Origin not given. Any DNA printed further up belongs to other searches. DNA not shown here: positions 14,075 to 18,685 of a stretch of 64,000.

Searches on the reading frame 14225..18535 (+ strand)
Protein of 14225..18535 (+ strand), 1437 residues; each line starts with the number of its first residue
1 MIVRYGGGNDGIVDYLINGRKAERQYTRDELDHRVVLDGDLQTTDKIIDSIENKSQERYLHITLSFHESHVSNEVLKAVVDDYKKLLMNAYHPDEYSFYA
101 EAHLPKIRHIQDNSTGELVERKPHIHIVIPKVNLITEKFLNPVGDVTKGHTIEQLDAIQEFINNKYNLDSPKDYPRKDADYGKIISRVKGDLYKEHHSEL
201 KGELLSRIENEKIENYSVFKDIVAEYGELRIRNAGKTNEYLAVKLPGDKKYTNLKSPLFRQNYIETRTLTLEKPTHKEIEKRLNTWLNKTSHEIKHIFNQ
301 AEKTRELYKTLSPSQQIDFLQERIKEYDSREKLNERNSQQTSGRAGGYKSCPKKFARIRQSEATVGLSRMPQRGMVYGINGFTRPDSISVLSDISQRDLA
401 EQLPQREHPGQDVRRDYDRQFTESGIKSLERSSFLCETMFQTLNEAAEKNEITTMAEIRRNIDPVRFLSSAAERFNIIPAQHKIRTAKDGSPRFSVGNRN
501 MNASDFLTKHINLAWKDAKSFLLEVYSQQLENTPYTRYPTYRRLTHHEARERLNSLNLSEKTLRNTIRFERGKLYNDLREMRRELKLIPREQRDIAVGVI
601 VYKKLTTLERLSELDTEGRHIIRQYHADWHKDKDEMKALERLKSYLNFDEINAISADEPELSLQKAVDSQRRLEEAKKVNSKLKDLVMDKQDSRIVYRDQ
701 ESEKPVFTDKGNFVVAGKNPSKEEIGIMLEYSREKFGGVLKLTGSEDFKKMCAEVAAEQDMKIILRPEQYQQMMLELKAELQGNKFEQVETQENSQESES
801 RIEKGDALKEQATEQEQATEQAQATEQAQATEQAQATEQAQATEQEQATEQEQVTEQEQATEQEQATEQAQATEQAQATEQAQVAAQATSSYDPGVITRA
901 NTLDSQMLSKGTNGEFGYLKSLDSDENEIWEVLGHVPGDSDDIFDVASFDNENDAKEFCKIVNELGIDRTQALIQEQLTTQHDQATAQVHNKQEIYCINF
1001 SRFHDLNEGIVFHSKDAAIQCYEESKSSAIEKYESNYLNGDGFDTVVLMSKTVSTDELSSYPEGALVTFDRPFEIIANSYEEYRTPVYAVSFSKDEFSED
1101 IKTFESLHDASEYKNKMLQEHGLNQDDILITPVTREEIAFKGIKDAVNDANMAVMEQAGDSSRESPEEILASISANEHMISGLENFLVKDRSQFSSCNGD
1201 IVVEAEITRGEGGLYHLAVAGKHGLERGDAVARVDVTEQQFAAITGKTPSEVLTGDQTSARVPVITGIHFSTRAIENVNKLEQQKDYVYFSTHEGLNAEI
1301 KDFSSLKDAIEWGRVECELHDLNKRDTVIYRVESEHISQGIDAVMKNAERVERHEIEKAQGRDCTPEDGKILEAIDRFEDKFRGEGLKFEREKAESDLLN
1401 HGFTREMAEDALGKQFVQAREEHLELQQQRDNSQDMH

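Call 8: profile_search(protein=window:14225-17824:+)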
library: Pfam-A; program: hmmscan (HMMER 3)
A. the first sequence (1200 residues): domains with independent E <= 10: 3; with E <= 0.001: 1
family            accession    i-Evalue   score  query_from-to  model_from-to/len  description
LPD7              PF18821.6     8.5e-14    51.7     691-775        10-89/92  Large polyvalent protein-associated domain 7
Relaxase          PF03432.20     0.0058    17.3      53-142        38-111/132  MobA/VirD2-like, nuclease domain
rhaM              PF05336.19       0.19    12.4     192-221        15-47/105  L-rhamnose mutarotase

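Call 11: search_protein_families(proteins=[window:14225-18535:+], library=ncbifam, max_evalue=0.1)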
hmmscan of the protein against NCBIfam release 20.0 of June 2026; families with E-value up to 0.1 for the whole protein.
window:14225-18535:+ (1437 aa): 2 families
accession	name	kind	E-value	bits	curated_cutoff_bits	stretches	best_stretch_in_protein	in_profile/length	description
NF005844.0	PRK07764.1-3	equivalog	0.0031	16.3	964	1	794-887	418-515/841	DNA polymerase III subunit gamma and tau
NF005305.0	PRK06836.1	equivalog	0.0074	15.6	376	1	39-165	76-205/396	pyridoxal phosphate-dependent aminotransferase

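Call 12: search_solved_structures(query=window:14225-18535:+, max_evalue=1)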
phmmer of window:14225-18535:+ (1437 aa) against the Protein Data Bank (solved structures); distinct sequences matched with E-value up to 1: 1.
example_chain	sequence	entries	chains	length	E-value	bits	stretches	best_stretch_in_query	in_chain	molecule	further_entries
9e5c_0q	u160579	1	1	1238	0.0011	19.9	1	803-902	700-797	LIM zinc-binding domain-containing protein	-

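Call 33: find_homologous_proteins(query=window:14225-18535:+, max_evalue=0.00001)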
Query window:14225-18535:+ (1437 aa): 922 proteins with E <= 0.00001 among 8000 candidates; the best 120 are listed.
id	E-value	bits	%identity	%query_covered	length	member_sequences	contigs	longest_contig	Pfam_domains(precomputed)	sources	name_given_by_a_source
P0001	0.0e+0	2749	100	57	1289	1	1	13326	PF18821.7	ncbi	ncbi:LPD7 domain-containing protein [Escherichia coli]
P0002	0.0e+0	2740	99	57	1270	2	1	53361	PF18821.7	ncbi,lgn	ncbi:TPA: LPD7 domain-containing protein [Escherichia coli]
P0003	0.0e+0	2600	91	58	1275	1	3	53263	PF18821.7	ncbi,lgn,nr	ncbi:TPA: relaxase/mobilization nuclease domain-containing protein [Escherichia coli]|nr:relaxase [S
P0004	0.0e+0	2598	91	58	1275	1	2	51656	PF18821.7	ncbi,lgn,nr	ncbi:LPD7 domain-containing protein [Escherichia coli]|nr:relaxase/mobilization nuclease domain-cont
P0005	0.0e+0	2596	91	58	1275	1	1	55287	PF18821.7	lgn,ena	-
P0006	0.0e+0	2582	91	57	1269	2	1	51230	PF18821.7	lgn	-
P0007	0.0e+0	1786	100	56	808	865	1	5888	PF18821.7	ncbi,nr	ncbi:relaxase, partial [Escherichia coli]|nr:relaxase [Escherichia coli]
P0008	0.0e+0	1635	91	56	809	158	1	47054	PF18821.7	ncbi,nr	ncbi:relaxase/mobilization nuclease domain-containing protein, partial [Salmonella enterica]|nr:rela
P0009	0.0e+0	1500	83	56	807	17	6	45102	PF18821.7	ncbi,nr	ncbi:relaxase, partial [Escherichia coli]|nr:relaxase [Escherichia coli] ELH6581421.1 relaxase [Esch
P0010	0.0e+0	1251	58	57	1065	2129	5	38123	PF18821.7,PF03432.21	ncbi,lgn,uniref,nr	ncbi:LPD7 domain-containing protein [Escherichia coli]|uniref:LPD7 domain-containing protein n=1 Tax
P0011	0.0e+0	1244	59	56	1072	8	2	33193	PF18821.7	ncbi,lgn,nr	ncbi:relaxase [Salmonella enterica]|nr:relaxase [Salmonella enterica] ELT0036076.1 relaxase [Salmone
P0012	0.0e+0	1199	58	57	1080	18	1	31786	PF18821.7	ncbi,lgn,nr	ncbi:relaxase [Salmonella enterica]|nr:relaxase [Salmonella enterica]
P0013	0.0e+0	1163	59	55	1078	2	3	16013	PF18821.7,PF03432.21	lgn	-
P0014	0.0e+0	1162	57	56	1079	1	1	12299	PF18821.7,PF03432.21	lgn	-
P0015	0.0e+0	1158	56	58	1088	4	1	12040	PF18821.7,PF03432.21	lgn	-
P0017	0.0e+0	1154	58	54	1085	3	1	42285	PF18821.7,PF03432.21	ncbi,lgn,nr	ncbi:relaxase [Escherichia coli]|nr:relaxase [Escherichia coli]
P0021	0.0e+0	1118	56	57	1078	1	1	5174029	PF18821.7,PF03432.21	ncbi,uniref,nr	ncbi:LPD7 domain-containing protein [Pantoea sp. BAV 3049]|uniref:LPD7 domain-containing protein n=1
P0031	0.0e+0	1088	55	58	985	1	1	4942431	PF18821.7,PF03432.21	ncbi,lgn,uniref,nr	ncbi:relaxase [Symbiopectobacterium purcellii]|uniref:Relaxase n=1 Tax=Symbiopectobacterium purcelli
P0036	2.2e-252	859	49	56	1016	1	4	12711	PF18821.7,PF03432.21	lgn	-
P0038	6.5e-249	847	48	59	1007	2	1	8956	PF18821.7,PF03432.21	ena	-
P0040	3.8e-243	828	48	57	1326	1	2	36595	PF18821.7,PF03432.21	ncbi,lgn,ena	-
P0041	5.2e-242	825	46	63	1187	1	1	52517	PF18821.7,PF03432.21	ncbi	ncbi:LPD7 domain-containing protein [Phytobacter ursingii]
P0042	3.1e-239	815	50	54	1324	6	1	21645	PF18821.7,PF03432.21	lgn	-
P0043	1.1e-237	810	45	68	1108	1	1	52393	PF18821.7,PF03432.21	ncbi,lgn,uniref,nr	ncbi:relaxase [Buttiauxella sp. B2]|uniref:LPD7 domain-containing protein n=1 Tax=Buttiauxella sp. B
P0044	2.5e-236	806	49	54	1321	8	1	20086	PF18821.7,PF03432.21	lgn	-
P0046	8.4e-235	801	49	54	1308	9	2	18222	PF18821.7,PF03432.21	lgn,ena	-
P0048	1.6e-232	793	49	54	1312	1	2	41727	PF18821.7,PF03432.21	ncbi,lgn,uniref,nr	ncbi:LPD7 domain-containing protein [Klebsiella quasipneumoniae]|uniref:LPD7 domain-containing prote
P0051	1.8e-225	770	47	58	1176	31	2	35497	PF18821.7,PF03432.21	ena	-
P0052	5.6e-224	765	47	58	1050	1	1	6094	PF18821.7,PF03432.21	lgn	-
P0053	9.8e-224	764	49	54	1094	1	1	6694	PF18821.7,PF03432.21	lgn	-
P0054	1.7e-221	757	47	59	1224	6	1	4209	PF18821.7,PF03432.21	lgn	-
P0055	4.6e-221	755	43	61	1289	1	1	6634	PF18821.7,PF18974.6,PF03432.21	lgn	-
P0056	5.1e-221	755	49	54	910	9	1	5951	PF18821.7,PF03432.21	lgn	-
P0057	2.4e-215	736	46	54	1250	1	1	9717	PF18821.7,PF18974.6,PF03432.21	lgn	-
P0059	1.3e-192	661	40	69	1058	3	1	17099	PF18821.7,PF03432.21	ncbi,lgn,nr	ncbi:relaxase/mobilization nuclease domain-containing protein [Salmonella enterica]|nr:relaxase/mobi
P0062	7.7e-183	628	48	46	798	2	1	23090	PF03432.21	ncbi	ncbi:MAG: relaxase/mobilization nuclease domain-containing protein [Plesiomonas shigelloides]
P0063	1.4e-182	628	43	54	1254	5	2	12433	PF18821.7,PF03432.21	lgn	-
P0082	4.0e-168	580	41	54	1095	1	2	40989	PF18821.7,PF03432.21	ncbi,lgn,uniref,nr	ncbi:LPD7 domain-containing protein [Proteus mirabilis]|uniref:LPD7 domain-containing protein n=1 Ta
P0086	9.5e-168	578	40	59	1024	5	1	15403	PF18821.7,PF03432.21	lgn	-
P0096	1.4e-165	571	37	65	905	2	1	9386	PF18821.7,PF03432.21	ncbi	ncbi:TPA: LPD7 domain-containing protein, partial [Salmonella enterica]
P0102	8.1e-164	565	40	57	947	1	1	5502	PF18821.7,PF03432.21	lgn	-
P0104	9.9e-163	562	39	59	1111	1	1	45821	PF18821.7,PF03432.21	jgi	jgi:hypothetical protein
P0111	1.4e-159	551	39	58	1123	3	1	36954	PF18821.7,PF03432.21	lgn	-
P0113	1.2e-158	548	39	56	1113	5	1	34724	PF18821.7,PF03432.21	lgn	-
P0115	3.4e-157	544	38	62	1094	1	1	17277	PF18821.7,PF03432.21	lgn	-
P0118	1.2e-154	535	39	54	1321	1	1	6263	PF18821.7,PF03432.21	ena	-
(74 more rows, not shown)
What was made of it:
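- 14381..14650 (+): Relaxase (MobA/VirD2-like nuclease) Pfam match, aa 53-142. It includes the motif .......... Pfam PF03432, weak here (E 0.0058, call 8), but on record for many homologues (call 33).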

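Call 77: find_encoding_contigs(protein=P0007, flank=3000, max_places=6)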
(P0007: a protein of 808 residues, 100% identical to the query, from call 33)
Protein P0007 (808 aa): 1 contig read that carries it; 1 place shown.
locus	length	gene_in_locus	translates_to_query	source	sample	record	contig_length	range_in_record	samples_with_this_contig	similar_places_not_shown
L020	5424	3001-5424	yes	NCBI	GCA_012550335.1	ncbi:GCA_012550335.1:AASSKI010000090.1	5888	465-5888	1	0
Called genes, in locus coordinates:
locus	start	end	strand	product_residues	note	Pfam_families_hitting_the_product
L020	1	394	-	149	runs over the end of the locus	-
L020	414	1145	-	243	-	-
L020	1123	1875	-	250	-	PF01656:CbiA (weak)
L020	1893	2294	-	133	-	-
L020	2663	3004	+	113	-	PF21983:NikA-like, PF05713:MobC (weak)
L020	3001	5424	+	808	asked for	PF18821:LPD7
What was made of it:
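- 13887..14228 (+): nikA/mobC relaxosome accessory gene (113 aa). Its stop overlaps the nikB start. NikA-like and MobC Pfam families on the same gene in L020 (call 77).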

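Call 78: list_cluster_members(proteins=[P0007, window:14225-18535:+])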
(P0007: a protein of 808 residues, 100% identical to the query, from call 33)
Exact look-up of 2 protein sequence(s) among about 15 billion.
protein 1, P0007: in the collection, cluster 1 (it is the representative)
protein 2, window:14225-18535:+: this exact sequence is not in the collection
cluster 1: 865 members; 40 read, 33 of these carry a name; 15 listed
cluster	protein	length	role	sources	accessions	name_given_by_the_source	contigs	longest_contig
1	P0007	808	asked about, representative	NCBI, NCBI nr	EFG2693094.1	relaxase, partial [Escherichia coli] | relaxase [Escherichia coli]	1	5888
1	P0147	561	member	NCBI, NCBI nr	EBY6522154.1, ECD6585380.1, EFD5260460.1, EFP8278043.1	LPD7 domain-containing protein, partial [Shigella sonnei] | relaxase [Salmonella enterica subsp. enterica serovar Typhimurium]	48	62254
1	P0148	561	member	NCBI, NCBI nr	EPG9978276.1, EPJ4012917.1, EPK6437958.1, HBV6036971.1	TPA: relaxase, partial [Klebsiella pneumoniae] | relaxase [Klebsiella pneumoniae]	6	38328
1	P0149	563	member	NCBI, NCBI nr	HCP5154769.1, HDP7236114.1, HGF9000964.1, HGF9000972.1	TPA: relaxase, partial [Escherichia coli] | relaxase [Escherichia coli]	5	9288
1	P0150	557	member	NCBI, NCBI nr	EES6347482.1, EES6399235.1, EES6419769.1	relaxase, partial [Escherichia coli] | relaxase [Escherichia coli]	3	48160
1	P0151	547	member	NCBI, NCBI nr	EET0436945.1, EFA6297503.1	relaxase, partial [Escherichia coli O157:H7] | relaxase [Escherichia coli O157:H7]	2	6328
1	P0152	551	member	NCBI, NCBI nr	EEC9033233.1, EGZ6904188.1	relaxase, partial [Escherichia coli] | relaxase [Escherichia coli]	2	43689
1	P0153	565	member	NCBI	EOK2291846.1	relaxase, partial [Escherichia coli]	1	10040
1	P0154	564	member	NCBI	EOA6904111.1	relaxase, partial [Escherichia coli]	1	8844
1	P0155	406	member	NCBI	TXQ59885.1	relaxase, partial [Escherichia coli]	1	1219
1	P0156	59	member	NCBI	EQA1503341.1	hypothetical protein AT410_002389 [Escherichia coli]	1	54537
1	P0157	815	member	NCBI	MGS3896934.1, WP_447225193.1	LPD7 domain-containing protein, partial [Escherichia coli]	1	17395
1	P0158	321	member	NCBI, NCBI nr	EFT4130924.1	relaxase, partial [Salmonella enterica] | relaxase [Salmonella enterica]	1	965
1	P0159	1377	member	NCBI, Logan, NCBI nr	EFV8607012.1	relaxase [Shigella sonnei]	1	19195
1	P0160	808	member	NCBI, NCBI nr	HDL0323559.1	TPA: relaxase, partial [Escherichia coli] | relaxase [Escherichia coli]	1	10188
